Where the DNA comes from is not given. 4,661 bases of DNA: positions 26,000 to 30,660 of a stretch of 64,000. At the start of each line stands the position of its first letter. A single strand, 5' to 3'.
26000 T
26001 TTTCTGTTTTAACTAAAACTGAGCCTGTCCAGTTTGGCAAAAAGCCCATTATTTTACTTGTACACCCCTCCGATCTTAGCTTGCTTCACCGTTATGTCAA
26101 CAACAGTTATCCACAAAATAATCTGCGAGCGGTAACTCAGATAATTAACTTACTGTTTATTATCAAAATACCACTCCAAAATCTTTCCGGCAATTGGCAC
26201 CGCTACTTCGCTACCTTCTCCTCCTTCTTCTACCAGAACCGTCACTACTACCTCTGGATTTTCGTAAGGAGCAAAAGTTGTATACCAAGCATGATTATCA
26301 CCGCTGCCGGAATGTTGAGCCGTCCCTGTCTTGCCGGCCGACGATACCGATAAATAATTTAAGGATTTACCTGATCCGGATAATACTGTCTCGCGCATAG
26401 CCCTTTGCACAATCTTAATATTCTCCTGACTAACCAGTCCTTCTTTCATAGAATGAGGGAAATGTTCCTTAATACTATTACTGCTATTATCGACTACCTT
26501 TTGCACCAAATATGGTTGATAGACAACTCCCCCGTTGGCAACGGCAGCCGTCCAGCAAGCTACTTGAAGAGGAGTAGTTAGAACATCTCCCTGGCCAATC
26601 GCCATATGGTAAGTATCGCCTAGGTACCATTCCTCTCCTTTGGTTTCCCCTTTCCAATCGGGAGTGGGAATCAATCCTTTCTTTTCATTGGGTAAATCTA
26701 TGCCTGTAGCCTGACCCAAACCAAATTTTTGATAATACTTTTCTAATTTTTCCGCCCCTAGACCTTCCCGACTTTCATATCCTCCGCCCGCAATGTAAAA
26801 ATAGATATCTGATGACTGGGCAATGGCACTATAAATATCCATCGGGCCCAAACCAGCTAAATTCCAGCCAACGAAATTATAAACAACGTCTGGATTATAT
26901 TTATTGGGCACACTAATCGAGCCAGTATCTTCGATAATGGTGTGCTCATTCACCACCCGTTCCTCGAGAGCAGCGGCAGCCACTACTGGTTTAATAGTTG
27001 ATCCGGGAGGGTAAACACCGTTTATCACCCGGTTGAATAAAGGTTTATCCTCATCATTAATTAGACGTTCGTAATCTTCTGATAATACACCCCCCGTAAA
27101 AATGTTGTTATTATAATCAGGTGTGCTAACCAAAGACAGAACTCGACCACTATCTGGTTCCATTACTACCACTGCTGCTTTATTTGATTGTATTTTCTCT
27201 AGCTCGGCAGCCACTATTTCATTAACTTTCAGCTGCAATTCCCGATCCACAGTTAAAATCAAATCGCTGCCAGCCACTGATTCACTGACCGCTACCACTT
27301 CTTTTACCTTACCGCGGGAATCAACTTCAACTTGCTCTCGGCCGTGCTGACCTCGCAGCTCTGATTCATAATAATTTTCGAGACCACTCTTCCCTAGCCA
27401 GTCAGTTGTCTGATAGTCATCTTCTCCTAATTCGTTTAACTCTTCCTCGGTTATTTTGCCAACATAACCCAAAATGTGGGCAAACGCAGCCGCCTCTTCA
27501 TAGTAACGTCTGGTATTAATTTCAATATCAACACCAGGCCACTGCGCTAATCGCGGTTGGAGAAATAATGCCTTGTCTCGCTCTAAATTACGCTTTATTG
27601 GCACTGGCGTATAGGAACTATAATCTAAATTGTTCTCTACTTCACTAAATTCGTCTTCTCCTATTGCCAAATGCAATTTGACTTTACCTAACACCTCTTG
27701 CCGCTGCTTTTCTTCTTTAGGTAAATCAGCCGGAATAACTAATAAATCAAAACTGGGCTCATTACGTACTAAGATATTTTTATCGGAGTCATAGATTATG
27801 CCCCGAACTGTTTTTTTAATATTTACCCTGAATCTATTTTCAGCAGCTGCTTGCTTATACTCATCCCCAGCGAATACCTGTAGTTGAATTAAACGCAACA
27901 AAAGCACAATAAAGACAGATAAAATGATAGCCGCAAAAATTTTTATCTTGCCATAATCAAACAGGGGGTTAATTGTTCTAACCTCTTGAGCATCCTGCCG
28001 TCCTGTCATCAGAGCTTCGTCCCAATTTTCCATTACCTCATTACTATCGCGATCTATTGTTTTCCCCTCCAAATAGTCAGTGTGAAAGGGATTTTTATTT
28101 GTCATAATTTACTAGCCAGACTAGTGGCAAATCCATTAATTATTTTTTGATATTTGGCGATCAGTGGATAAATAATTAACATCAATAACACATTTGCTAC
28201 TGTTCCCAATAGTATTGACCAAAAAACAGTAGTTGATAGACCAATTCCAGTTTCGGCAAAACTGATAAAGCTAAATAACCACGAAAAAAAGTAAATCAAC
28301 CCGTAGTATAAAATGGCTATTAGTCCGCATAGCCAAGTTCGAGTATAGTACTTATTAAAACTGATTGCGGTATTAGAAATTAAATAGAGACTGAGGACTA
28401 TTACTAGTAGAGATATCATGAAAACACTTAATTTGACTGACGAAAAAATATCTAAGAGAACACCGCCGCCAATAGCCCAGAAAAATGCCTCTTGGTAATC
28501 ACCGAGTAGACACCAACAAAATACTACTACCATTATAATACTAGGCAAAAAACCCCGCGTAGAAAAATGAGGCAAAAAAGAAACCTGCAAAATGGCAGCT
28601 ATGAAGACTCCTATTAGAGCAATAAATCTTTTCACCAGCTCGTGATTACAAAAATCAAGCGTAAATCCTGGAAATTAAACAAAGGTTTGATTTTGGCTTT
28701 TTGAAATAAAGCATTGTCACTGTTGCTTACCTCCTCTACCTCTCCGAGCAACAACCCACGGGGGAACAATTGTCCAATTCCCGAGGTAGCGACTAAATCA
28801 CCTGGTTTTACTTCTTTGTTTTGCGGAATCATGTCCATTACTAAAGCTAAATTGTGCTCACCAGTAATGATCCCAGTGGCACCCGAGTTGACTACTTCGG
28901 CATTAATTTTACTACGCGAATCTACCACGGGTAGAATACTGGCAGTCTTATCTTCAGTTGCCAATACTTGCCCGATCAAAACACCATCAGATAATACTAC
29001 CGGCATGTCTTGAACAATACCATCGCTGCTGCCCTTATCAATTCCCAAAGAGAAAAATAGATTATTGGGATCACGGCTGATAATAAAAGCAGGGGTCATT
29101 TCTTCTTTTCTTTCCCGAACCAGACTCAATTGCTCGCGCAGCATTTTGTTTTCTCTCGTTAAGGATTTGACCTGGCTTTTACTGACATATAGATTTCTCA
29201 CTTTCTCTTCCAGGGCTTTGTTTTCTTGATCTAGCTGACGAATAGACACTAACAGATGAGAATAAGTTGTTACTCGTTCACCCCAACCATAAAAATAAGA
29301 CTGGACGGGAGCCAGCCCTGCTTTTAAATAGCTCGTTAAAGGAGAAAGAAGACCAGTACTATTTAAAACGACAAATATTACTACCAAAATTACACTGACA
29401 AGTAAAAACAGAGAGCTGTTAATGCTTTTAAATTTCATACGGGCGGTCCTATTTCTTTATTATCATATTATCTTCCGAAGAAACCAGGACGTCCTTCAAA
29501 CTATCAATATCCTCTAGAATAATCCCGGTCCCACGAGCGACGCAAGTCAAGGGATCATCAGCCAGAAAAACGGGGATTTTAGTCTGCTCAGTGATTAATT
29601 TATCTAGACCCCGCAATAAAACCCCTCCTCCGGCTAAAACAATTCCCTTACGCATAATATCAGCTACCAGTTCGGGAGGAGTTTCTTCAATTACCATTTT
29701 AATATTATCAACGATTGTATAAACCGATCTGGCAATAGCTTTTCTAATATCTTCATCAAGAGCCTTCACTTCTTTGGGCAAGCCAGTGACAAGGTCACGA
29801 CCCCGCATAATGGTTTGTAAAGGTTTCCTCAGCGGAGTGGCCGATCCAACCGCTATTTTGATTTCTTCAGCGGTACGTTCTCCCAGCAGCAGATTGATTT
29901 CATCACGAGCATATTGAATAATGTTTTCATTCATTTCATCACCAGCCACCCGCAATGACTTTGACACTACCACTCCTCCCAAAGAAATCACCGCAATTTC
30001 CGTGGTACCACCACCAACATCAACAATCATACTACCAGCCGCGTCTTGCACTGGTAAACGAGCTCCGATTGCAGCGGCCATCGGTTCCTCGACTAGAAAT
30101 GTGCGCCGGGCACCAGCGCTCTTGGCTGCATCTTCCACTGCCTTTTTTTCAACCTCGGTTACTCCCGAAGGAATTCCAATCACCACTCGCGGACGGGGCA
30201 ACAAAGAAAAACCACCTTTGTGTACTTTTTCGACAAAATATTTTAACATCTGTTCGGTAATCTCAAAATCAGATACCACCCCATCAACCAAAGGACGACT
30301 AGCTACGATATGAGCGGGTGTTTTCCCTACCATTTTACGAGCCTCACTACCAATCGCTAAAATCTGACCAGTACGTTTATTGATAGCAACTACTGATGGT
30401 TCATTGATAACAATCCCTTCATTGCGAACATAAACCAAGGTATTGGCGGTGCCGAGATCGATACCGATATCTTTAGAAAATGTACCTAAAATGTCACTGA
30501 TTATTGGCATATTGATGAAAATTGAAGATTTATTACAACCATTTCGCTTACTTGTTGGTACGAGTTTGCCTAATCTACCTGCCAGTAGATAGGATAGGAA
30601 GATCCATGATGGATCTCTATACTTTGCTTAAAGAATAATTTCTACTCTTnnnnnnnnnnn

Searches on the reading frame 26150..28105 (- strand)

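Call 61: search_protein_families(library=pfam, max_evalue=0.00001, proteins=[window:26150-28105:-])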
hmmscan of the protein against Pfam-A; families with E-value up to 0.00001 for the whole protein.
window:26150-28105:- (651 aa): 2 families
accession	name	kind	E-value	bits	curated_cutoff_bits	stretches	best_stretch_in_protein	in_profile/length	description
PF00905.27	Transpeptidase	-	4.2e-62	210.5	22.1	1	311-644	2-299/299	Penicillin binding protein transpeptidase domain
PF03717.20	PBP_dimer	-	4.3e-43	148.2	24.4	1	101-269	6-177/180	Penicillin-binding Protein dimerisation domain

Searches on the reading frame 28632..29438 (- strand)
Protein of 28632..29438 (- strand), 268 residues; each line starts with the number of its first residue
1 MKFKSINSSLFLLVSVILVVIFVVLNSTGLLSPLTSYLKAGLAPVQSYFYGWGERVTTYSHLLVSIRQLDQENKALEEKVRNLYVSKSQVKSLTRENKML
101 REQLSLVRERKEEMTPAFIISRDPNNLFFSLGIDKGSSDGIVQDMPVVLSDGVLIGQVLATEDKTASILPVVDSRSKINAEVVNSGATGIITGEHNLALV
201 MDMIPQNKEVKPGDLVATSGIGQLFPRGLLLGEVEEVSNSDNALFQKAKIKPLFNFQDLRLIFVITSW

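Call 61: search_protein_families(library=pfam, max_evalue=0.00001, proteins=[window:28632-29438:-])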
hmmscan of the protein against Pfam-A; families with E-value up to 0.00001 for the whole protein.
window:28632-29438:- (268 aa): 1 family
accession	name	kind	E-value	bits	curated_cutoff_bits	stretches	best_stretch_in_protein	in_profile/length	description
PF04085.20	MreC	-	2.7e-41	141.2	28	1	119-266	1-147/147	Rod shape-determining protein MreC, barrel core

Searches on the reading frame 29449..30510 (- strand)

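Call 61: search_protein_families(library=pfam, max_evalue=0.00001, proteins=[window:29449-30510:-])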
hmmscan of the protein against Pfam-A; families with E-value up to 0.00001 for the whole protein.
window:29449-30510:- (353 aa): 4 families
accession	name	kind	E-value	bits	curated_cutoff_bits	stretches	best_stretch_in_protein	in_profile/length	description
PF06723.19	MreB_Mbl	-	1.4e-138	461.7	27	1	12-339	1-326/327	MreB/Mbl protein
PF00012.26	HSP70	-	1.1e-09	37.6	20.6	1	108-205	135-238/599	Hsp70 protein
PF14450.12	FtsA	-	3.2e-08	34.4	31.8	1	162-317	2-110/127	Cell division protein FtsA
PF00022.25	Actin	-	3e-07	29.8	27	0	38-205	31-192/410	Actin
